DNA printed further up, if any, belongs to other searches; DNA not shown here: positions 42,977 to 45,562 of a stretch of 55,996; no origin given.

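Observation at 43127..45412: FHA-FHA-ABC exporter fused in one polypeptide and embedded in the T6SS operon where H1 clusters carry PpkA/PppA/TagTS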

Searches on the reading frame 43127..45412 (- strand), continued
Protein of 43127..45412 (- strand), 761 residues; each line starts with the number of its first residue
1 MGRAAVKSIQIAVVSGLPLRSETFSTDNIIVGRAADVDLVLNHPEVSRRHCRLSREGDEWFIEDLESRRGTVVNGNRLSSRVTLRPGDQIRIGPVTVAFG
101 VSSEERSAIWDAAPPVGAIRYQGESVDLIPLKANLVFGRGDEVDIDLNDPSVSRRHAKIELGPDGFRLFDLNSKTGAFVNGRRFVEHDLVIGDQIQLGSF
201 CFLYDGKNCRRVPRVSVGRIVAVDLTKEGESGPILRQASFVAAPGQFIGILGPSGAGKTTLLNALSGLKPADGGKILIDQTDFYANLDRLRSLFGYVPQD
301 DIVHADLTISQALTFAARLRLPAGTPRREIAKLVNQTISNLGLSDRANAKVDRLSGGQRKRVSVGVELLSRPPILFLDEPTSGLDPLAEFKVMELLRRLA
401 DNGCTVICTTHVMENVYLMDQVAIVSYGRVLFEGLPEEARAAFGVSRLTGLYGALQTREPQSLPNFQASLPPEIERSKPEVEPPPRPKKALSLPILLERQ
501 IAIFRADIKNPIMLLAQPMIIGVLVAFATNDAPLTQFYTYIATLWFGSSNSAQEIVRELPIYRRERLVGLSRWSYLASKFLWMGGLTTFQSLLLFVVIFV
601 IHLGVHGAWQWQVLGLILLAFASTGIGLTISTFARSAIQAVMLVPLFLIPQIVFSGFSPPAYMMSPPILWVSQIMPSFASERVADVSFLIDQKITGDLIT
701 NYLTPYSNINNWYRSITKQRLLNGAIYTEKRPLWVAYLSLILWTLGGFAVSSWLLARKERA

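Call 10: find_homologous_proteins(query=window:43127-45412:-, max_evalue=1e-10)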
Query window:43127-45412:- (761 aa): 7973 proteins with E <= 1e-10 among 8000 candidates; the best 120 are listed.
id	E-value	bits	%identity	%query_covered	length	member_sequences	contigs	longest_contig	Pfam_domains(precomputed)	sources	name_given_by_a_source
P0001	0.0e+0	1694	100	99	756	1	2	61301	PF12679.14,PF00498.32,PF01061.30,PF00005.34,PF16697.11,PF12698.14,PF13304.13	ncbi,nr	ncbi:MAG: FHA domain-containing protein [Verrucomicrobia bacterium]|nr:FHA domain-containing protein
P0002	0.0e+0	1557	91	100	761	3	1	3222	PF00498.32,PF01061.30,PF00005.34,PF16697.11,PF02463.26,PF12698.14,PF13304.13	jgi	jgi:ABC transport system ATP-binding/permease protein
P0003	0.0e+0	1533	90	100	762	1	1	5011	PF00498.32,PF01061.30,PF00005.34,PF16697.11,PF12698.14,PF13304.13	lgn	-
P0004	0.0e+0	1470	86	100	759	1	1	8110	PF00498.32,PF01061.30,PF00005.34,PF16697.11,PF12698.14,PF13304.13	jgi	jgi:ABC transport system ATP-binding/permease protein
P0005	0.0e+0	1407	82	100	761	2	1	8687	PF00498.32,PF01061.30,PF00005.34,PF16697.11,PF12698.14,PF13304.13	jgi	jgi:ABC transport system ATP-binding/permease protein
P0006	0.0e+0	1392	82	100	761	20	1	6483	PF00498.32,PF01061.30,PF00005.34,PF16697.11,PF12698.14,PF13304.13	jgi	jgi:ABC transport system ATP-binding/permease protein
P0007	0.0e+0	1386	83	99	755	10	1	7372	PF12679.14,PF00498.32,PF01061.30,PF00005.34,PF16697.11,PF12698.14,PF13304.13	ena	-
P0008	0.0e+0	1385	82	100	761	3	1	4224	PF00498.32,PF01061.30,PF00005.34,PF16697.11,PF12698.14,PF13304.13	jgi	jgi:ABC-type multidrug transport system ATPase subunit/ABC-type multidrug transport system permease 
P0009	0.0e+0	1377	81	99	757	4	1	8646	PF00498.32,PF01061.30,PF00005.34,PF16697.11,PF12698.14,PF13304.13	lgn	-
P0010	0.0e+0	1373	80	99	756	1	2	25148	PF00498.32,PF01061.30,PF00005.34,PF16697.11,PF12698.14,PF13304.13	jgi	jgi:ABC transport system ATP-binding/permease protein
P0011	0.0e+0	1370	80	99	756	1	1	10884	PF00498.32,PF01061.30,PF00005.34,PF16697.11,PF12698.14,PF13304.13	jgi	jgi:ABC transport system ATP-binding/permease protein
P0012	0.0e+0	1369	81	99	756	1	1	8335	PF12679.14,PF00498.32,PF01061.30,PF00005.34,PF16697.11,PF12698.14,PF13304.13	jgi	jgi:ABC-type multidrug transport system ATPase subunit/pSer/pThr/pTyr-binding forkhead associated (F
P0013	0.0e+0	1297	76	99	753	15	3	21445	PF00498.32,PF01061.30,PF00005.34,PF16697.11,PF12698.14,PF13304.13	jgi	jgi:ABC-type multidrug transport system ATPase subunit/pSer/pThr/pTyr-binding forkhead associated (F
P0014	0.0e+0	1288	76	99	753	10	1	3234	PF00498.32,PF01061.30,PF00005.34,PF16697.11,PF12698.14,PF13304.13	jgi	-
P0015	0.0e+0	1283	75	99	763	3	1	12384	PF00498.32,PF01061.30,PF00005.34,PF16697.11,PF12698.14,PF13304.13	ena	-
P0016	0.0e+0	1280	75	99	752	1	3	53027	PF00498.32,PF01061.30,PF00005.34,PF16697.11,PF12698.14,PF13304.13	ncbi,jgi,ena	-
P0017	0.0e+0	1277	76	99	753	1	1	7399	PF00498.32,PF01061.30,PF00005.34,PF16697.11,PF12698.14,PF13304.13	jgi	jgi:ABC transport system ATP-binding/permease protein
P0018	0.0e+0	1277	75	99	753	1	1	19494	PF12679.14,PF00498.32,PF01061.30,PF00005.34,PF16697.11,PF12698.14,PF13304.13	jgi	jgi:ABC transport system ATP-binding/permease protein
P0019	0.0e+0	1275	75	99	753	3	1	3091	PF00498.32,PF01061.30,PF00005.34,PF16697.11,PF12698.14,PF13304.13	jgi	jgi:ABC-type multidrug transport system ATPase subunit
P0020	0.0e+0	1275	75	99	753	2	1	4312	PF12679.14,PF00498.32,PF01061.30,PF00005.34,PF16697.11,PF12698.14,PF13304.13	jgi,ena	-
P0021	0.0e+0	1275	74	99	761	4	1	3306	PF12679.14,PF00498.32,PF01061.30,PF00005.34,PF16697.11,PF12698.14,PF13304.13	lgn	-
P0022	0.0e+0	1271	75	99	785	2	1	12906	PF00498.32,PF01061.30,PF00005.34,PF16697.11,PF12698.14,PF13304.13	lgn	-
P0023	0.0e+0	1268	74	99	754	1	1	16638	PF00498.32,PF01061.30,PF00005.34,PF16697.11,PF12698.14,PF13304.13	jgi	jgi:ABC-type multidrug transport system ATPase subunit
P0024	0.0e+0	1267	75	99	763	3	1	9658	PF00498.32,PF01061.30,PF00005.34,PF16697.11,PF02463.26,PF12698.14,PF13304.13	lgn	-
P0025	0.0e+0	1266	75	99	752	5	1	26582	PF12679.14,PF00498.32,PF01061.30,PF00005.34,PF16697.11,PF12698.14,PF13304.13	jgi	jgi:ABC transport system ATP-binding/permease protein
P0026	0.0e+0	1257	74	99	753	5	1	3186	PF00498.32,PF01061.30,PF00005.34,PF16697.11,PF12698.14,PF13304.13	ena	-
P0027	0.0e+0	1257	74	99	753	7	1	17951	PF12679.14,PF00498.32,PF01061.30,PF00005.34,PF16697.11,PF12698.14,PF13304.13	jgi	jgi:ABC transport system ATP-binding/permease protein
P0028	0.0e+0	1256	73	100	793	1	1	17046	PF00498.32,PF01061.30,PF00005.34,PF16697.11,PF02463.26,PF12698.14,PF13304.13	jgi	jgi:ABC-type multidrug transport system ATPase subunit/pSer/pThr/pTyr-binding forkhead associated (F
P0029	0.0e+0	1252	73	99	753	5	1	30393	PF12679.14,PF00498.32,PF01061.30,PF00005.34,PF16697.11,PF12698.14,PF13304.13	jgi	jgi:ABC transport system ATP-binding/permease protein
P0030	0.0e+0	1248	72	99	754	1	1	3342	PF00498.32,PF01061.30,PF00005.34,PF16697.11,PF12698.14,PF13304.13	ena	-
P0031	0.0e+0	1248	73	99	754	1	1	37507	PF00498.32,PF01061.30,PF00005.34,PF16697.11,PF12698.14,PF13304.13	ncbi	ncbi:MAG TPA: FHA domain-containing protein [Chthoniobacterales bacterium]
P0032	0.0e+0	1248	73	99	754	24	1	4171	PF00498.32,PF01061.30,PF00005.34,PF16697.11,PF12698.14,PF13304.13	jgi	jgi:ABC transport system ATP-binding/permease protein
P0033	0.0e+0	1237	73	99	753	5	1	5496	PF00498.32,PF01061.30,PF00005.34,PF16697.11,PF12698.14,PF13304.13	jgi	jgi:ABC transport system ATP-binding/permease protein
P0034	0.0e+0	1227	72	99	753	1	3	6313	PF00498.32,PF01061.30,PF00005.34,PF16697.11,PF12698.14,PF13304.13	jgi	jgi:ABC transport system ATP-binding/permease protein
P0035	0.0e+0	1216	72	99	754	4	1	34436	PF00498.32,PF01061.30,PF00005.34,PF16697.11,PF12698.14,PF13304.13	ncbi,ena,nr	ncbi:MAG: FHA domain-containing protein [Verrucomicrobia bacterium]|nr:FHA domain-containing protein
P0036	0.0e+0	1216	72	99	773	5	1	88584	PF00498.32,PF01061.30,PF00005.34,PF16697.11,PF12698.14,PF13304.13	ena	-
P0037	0.0e+0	1213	72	99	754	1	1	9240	PF00498.32,PF01061.30,PF00005.34,PF16697.11,PF12698.14,PF13304.13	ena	-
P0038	0.0e+0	1212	71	99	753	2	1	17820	PF12679.14,PF00498.32,PF01061.30,PF00005.34,PF16697.11,PF12698.14,PF13304.13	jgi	jgi:ABC-type multidrug transport system ATPase subunit/pSer/pThr/pTyr-binding forkhead associated (F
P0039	0.0e+0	1200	71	99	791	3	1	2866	PF00498.32,PF01061.30,PF00005.34,PF16697.11,PF02463.26,PF12698.14,PF13304.13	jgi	-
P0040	0.0e+0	1200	72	99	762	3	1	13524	PF00498.32,PF01061.30,PF00005.34,PF16697.11,PF12698.14,PF13304.13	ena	-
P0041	0.0e+0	1200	72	99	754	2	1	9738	PF00498.32,PF01061.30,PF00005.34,PF16697.11,PF12698.14,PF13304.13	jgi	-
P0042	0.0e+0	1192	70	100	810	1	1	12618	PF00498.32,PF01061.30,PF00005.34,PF16697.11,PF02463.26,PF12698.14,PF13304.13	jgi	jgi:ABC transport system ATP-binding/permease protein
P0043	0.0e+0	1189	71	99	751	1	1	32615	PF00498.32,PF01061.30,PF00005.34,PF16697.11,PF02463.26,PF12698.14,PF13304.13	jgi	jgi:ABC transport system ATP-binding/permease protein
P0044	0.0e+0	1186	70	99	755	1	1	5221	PF00498.32,PF01061.30,PF00005.34,PF16697.11,PF12698.14,PF13304.13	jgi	jgi:ABC transport system ATP-binding/permease protein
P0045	0.0e+0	1186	69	99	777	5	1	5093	PF00498.32,PF01061.30,PF00005.34,PF16697.11,PF12698.14,PF13304.13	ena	-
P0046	0.0e+0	1182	70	99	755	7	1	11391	PF00498.32,PF01061.30,PF00005.34,PF16697.11,PF12698.14,PF13304.13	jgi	jgi:ABC-type multidrug transport system ATPase subunit/pSer/pThr/pTyr-binding forkhead associated (F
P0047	0.0e+0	1182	69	99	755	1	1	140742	PF00498.32,PF01061.30,PF00005.34,PF16697.11,PF12698.14,PF13304.13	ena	-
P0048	0.0e+0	1182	69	99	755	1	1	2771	PF00498.32,PF01061.30,PF00005.34,PF16697.11,PF12698.14,PF13304.13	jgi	jgi:ABC-type multidrug transport system ATPase subunit/pSer/pThr/pTyr-binding forkhead associated (F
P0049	0.0e+0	1181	69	99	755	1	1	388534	PF00498.32,PF01061.30,PF00005.34,PF16697.11,PF12698.14,PF13304.13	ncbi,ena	-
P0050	0.0e+0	1180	69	99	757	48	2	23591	PF00498.32,PF01061.30,PF00005.34,PF16697.11,PF12698.14,PF13304.13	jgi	jgi:ABC-type multidrug transport system ATPase subunit/pSer/pThr/pTyr-binding forkhead associated (F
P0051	0.0e+0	1180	70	99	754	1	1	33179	PF00498.32,PF01061.30,PF00005.34,PF16697.11,PF12698.14,PF13304.13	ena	-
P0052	0.0e+0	1180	69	99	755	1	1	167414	PF00498.32,PF01061.30,PF00005.34,PF16697.11,PF12698.14,PF13304.13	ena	-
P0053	0.0e+0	1179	69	99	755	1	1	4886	PF00498.32,PF01061.30,PF00005.34,PF16697.11,PF12698.14,PF13304.13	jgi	jgi:ABC transport system ATP-binding/permease protein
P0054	0.0e+0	1179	69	99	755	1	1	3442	PF00498.32,PF01061.30,PF00005.34,PF16697.11,PF12698.14,PF13304.13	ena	-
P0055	0.0e+0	1179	69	99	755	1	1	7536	PF00498.32,PF01061.30,PF00005.34,PF16697.11,PF12698.14,PF13304.13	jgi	-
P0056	0.0e+0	1178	69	99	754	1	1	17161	PF00498.32,PF01061.30,PF00005.34,PF16697.11,PF12698.14,PF13304.13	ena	-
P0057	0.0e+0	1178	68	99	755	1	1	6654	PF00498.32,PF01061.30,PF00005.34,PF16697.11,PF12698.14,PF13304.13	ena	-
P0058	0.0e+0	1178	69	99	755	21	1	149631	PF00498.32,PF01061.30,PF00005.34,PF16697.11,PF02463.26,PF12698.14,PF13304.13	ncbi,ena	-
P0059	0.0e+0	1178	69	99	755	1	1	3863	PF00498.32,PF01061.30,PF00005.34,PF16697.11,PF12698.14,PF13304.13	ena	-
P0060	0.0e+0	1178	69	99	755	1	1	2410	PF00498.32,PF01061.30,PF00005.34,PF16697.11,PF12698.14,PF13304.13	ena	-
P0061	0.0e+0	1177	69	99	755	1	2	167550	PF00498.32,PF01061.30,PF00005.34,PF16697.11,PF12698.14,PF13304.13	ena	-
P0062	0.0e+0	1177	69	99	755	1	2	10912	PF00498.32,PF01061.30,PF00005.34,PF16697.11,PF12698.14,PF13304.13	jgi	-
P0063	0.0e+0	1177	69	99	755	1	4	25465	PF00498.32,PF01061.30,PF00005.34,PF16697.11,PF02463.26,PF12698.14,PF13304.13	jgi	jgi:ABC-type multidrug transport system ATPase subunit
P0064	0.0e+0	1177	69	99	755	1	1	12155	PF00498.32,PF01061.30,PF00005.34,PF16697.11,PF12698.14,PF13304.13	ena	-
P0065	0.0e+0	1177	68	99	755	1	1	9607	PF00498.32,PF01061.30,PF00005.34,PF16697.11,PF12698.14,PF13304.13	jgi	jgi:ABC-type multidrug transport system ATPase subunit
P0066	0.0e+0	1176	68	99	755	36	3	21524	PF00498.32,PF01061.30,PF00005.34,PF16697.11,PF12698.14,PF13304.13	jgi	-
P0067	0.0e+0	1176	69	99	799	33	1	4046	PF00498.32,PF01061.30,PF00005.34,PF16697.11,PF12698.14,PF13304.13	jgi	-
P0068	0.0e+0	1176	69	99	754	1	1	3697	PF00498.32,PF01061.30,PF00005.34,PF16697.11,PF12698.14,PF13304.13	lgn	-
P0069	0.0e+0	1176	69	99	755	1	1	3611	PF00498.32,PF01061.30,PF00005.34,PF16697.11,PF02463.26,PF12698.14,PF13304.13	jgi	jgi:ABC transport system ATP-binding/permease protein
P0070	0.0e+0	1176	69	99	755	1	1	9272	PF00498.32,PF01061.30,PF00005.34,PF16697.11,PF02463.26,PF12698.14,PF13304.13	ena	-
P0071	0.0e+0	1175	69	99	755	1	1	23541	PF00498.32,PF01061.30,PF00005.34,PF16697.11,PF12698.14,PF13304.13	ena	-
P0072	0.0e+0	1175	70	100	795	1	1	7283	PF00498.32,PF01061.30,PF00005.34,PF16697.11,PF12698.14,PF13304.13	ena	-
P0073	0.0e+0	1175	69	99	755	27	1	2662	PF00498.32,PF01061.30,PF00005.34,PF16697.11,PF12698.14,PF13304.13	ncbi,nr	ncbi:MAG: FHA domain-containing protein [Verrucomicrobia bacterium]|nr:FHA domain-containing protein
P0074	0.0e+0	1175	69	99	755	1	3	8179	PF00498.32,PF01061.30,PF00005.34,PF16697.11,PF02463.26,PF12698.14,PF13304.13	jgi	jgi:ABC-type multidrug transport system ATPase subunit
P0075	0.0e+0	1174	69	99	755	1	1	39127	PF00498.32,PF01061.30,PF00005.34,PF16697.11,PF12698.14,PF13304.13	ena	-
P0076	0.0e+0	1174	69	99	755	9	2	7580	PF00498.32,PF01061.30,PF00005.34,PF16697.11,PF02463.26,PF12698.14,PF13304.13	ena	-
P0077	0.0e+0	1173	69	99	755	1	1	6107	PF00498.32,PF01061.30,PF00005.34,PF16697.11,PF12698.14,PF13304.13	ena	-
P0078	0.0e+0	1173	69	99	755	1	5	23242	PF00498.32,PF01061.30,PF00005.34,PF16697.11,PF12698.14,PF13304.13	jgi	jgi:ABC-type multidrug transport system ATPase subunit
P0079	0.0e+0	1173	69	99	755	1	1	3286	PF00498.32,PF01061.30,PF00005.34,PF16697.11,PF12698.14,PF13304.13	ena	-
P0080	0.0e+0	1173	69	99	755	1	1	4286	PF00498.32,PF01061.30,PF00005.34,PF16697.11,PF02463.26,PF12698.14,PF13304.13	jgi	jgi:ABC-type multidrug transport system ATPase subunit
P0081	0.0e+0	1173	69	99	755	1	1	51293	PF00498.32,PF01061.30,PF00005.34,PF16697.11,PF02463.26,PF12698.14,PF13304.13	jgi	jgi:ABC transport system ATP-binding/permease protein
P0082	0.0e+0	1173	69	99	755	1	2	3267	PF00498.32,PF01061.30,PF00005.34,PF16697.11,PF12698.14,PF13304.13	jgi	jgi:ABC transport system ATP-binding/permease protein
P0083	0.0e+0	1173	70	100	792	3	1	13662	PF00498.32,PF01061.30,PF00005.34,PF16697.11,PF12698.14,PF13304.13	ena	-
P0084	0.0e+0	1173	69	99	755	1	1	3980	PF00498.32,PF01061.30,PF00005.34,PF16697.11,PF12698.14,PF13304.13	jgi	jgi:ABC transport system ATP-binding/permease protein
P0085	0.0e+0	1172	69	99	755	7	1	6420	PF00498.32,PF01061.30,PF00005.34,PF16697.11,PF02463.26,PF12698.14,PF13304.13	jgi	jgi:ABC-type multidrug transport system ATPase subunit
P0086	0.0e+0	1172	69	99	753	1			PF00498.32,PF01061.30,PF00005.34,PF16697.11,PF12698.14,PF13304.13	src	-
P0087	0.0e+0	1172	69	99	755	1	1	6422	PF00498.32,PF01061.30,PF00005.34,PF16697.11,PF02463.26,PF12698.14,PF13304.13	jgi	jgi:ABC-type multidrug transport system ATPase subunit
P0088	0.0e+0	1172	69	99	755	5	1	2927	PF00498.32,PF01061.30,PF00005.34,PF16697.11,PF12698.14,PF13304.13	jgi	jgi:ABC transport system ATP-binding/permease protein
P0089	0.0e+0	1172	69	99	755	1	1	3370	PF00498.32,PF01061.30,PF00005.34,PF16697.11,PF02463.26,PF12698.14,PF13304.13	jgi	jgi:ABC transport system ATP-binding/permease protein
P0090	0.0e+0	1172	69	99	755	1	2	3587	PF00498.32,PF01061.30,PF00005.34,PF16697.11,PF12698.14,PF13304.13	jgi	jgi:ABC-type multidrug transport system ATPase subunit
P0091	0.0e+0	1172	69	99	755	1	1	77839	PF00498.32,PF01061.30,PF00005.34,PF16697.11,PF12698.14,PF13304.13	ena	-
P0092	0.0e+0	1172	69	99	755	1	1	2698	PF00498.32,PF01061.30,PF00005.34,PF16697.11,PF12698.14,PF13304.13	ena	-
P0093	0.0e+0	1172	69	99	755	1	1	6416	PF00498.32,PF01061.30,PF00005.34,PF16697.11,PF12698.14,PF13304.13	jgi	jgi:ABC transport system ATP-binding/permease protein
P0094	0.0e+0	1172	68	99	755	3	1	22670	PF00498.32,PF01061.30,PF00005.34,PF16697.11,PF12698.14,PF13304.13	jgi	jgi:ABC transport system ATP-binding/permease protein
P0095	0.0e+0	1171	69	99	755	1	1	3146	PF00498.32,PF01061.30,PF00005.34,PF16697.11,PF12698.14,PF13304.13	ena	-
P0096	0.0e+0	1171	69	99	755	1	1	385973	PF00498.32,PF01061.30,PF00005.34,PF16697.11,PF12698.14,PF13304.13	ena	-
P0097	0.0e+0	1171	68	99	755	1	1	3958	PF00498.32,PF01061.30,PF00005.34,PF16697.11,PF12698.14,PF13304.13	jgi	jgi:ABC transport system ATP-binding/permease protein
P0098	0.0e+0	1171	69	100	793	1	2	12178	PF00498.32,PF01061.30,PF00005.34,PF16697.11,PF12698.14,PF13304.13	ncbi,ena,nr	ncbi:MAG: FHA domain-containing protein [Verrucomicrobia bacterium]|nr:FHA domain-containing protein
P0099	0.0e+0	1170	69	99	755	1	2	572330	PF00498.32,PF01061.30,PF00005.34,PF16697.11,PF12698.14,PF13304.13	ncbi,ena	-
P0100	0.0e+0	1170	69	99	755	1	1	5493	PF00498.32,PF01061.30,PF00005.34,PF16697.11,PF12698.14,PF13304.13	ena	-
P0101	0.0e+0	1169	68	99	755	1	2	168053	PF00498.32,PF01061.30,PF00005.34,PF16697.11,PF12698.14,PF13304.13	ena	-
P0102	0.0e+0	1169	69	100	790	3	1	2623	PF00498.32,PF01061.30,PF00005.34,PF16697.11,PF02463.26,PF12698.14,PF13304.13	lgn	-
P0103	0.0e+0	1169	68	99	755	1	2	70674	PF00498.32,PF01061.30,PF00005.34,PF16697.11,PF12698.14,PF13304.13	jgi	jgi:ABC transport system ATP-binding/permease protein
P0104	0.0e+0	1168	68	99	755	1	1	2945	PF00498.32,PF01061.30,PF00005.34,PF16697.11,PF12698.14,PF13304.13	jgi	jgi:ABC transport system ATP-binding/permease protein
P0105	0.0e+0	1167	68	99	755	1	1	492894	PF00498.32,PF01061.30,PF00005.34,PF16697.11,PF12698.14,PF13304.13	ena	-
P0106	0.0e+0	1167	68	99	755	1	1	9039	PF00498.32,PF01061.30,PF00005.34,PF16697.11,PF02463.26,PF12698.14,PF13304.13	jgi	jgi:ABC-type multidrug transport system ATPase subunit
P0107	0.0e+0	1167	68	99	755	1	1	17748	PF00498.32,PF01061.30,PF00005.34,PF16697.11,PF12698.14,PF13304.13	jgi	jgi:ABC transport system ATP-binding/permease protein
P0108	0.0e+0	1167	69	99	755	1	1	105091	PF00498.32,PF01061.30,PF00005.34,PF16697.11,PF02463.26,PF12698.14,PF13304.13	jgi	jgi:ABC-type multidrug transport system ATPase subunit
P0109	0.0e+0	1167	69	99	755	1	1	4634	PF00498.32,PF01061.30,PF00005.34,PF16697.11,PF12698.14,PF13304.13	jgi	jgi:ABC transport system ATP-binding/permease protein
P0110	0.0e+0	1166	68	99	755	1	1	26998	PF00498.32,PF01061.30,PF00005.34,PF16697.11,PF12698.14,PF13304.13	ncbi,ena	ncbi:MAG TPA: FHA domain-containing protein [Chthoniobacterales bacterium]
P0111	0.0e+0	1166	68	99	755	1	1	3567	PF00498.32,PF01061.30,PF00005.34,PF16697.11,PF12698.14,PF13304.13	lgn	-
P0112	0.0e+0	1166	68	99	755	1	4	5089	PF00498.32,PF01061.30,PF00005.34,PF16697.11,PF12698.14,PF13304.13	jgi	jgi:ABC-type multidrug transport system ATPase subunit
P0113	0.0e+0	1165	68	99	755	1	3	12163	PF00498.32,PF01061.30,PF00005.34,PF16697.11,PF12698.14,PF13304.13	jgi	jgi:ABC transport system ATP-binding/permease protein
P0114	0.0e+0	1165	68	99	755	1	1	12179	PF00498.32,PF01061.30,PF00005.34,PF16697.11,PF12698.14,PF13304.13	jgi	jgi:ABC-type multidrug transport system ATPase subunit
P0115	0.0e+0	1164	68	99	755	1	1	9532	PF00498.32,PF01061.30,PF00005.34,PF16697.11,PF12698.14,PF13304.13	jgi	jgi:ABC transport system ATP-binding/permease protein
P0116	0.0e+0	1163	68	99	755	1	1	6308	PF00498.32,PF01061.30,PF00005.34,PF16697.11,PF12698.14,PF13304.13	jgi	jgi:ABC transport system ATP-binding/permease protein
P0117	0.0e+0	1163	68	99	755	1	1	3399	PF00498.32,PF01061.30,PF00005.34,PF16697.11,PF12698.14,PF13304.13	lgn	-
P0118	0.0e+0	1162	70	100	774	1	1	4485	PF00498.32,PF01061.30,PF00005.34,PF16697.11,PF02463.26,PF12698.14,PF13304.13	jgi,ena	jgi:ABC transport system ATP-binding/permease protein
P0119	0.0e+0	1162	68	99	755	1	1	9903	PF00498.32,PF01061.30,PF00005.34,PF16697.11,PF12698.14,PF13304.13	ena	-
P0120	0.0e+0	1162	68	99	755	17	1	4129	PF12679.14,PF00498.32,PF01061.30,PF00005.34,PF16697.11,PF12698.14,PF13304.13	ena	-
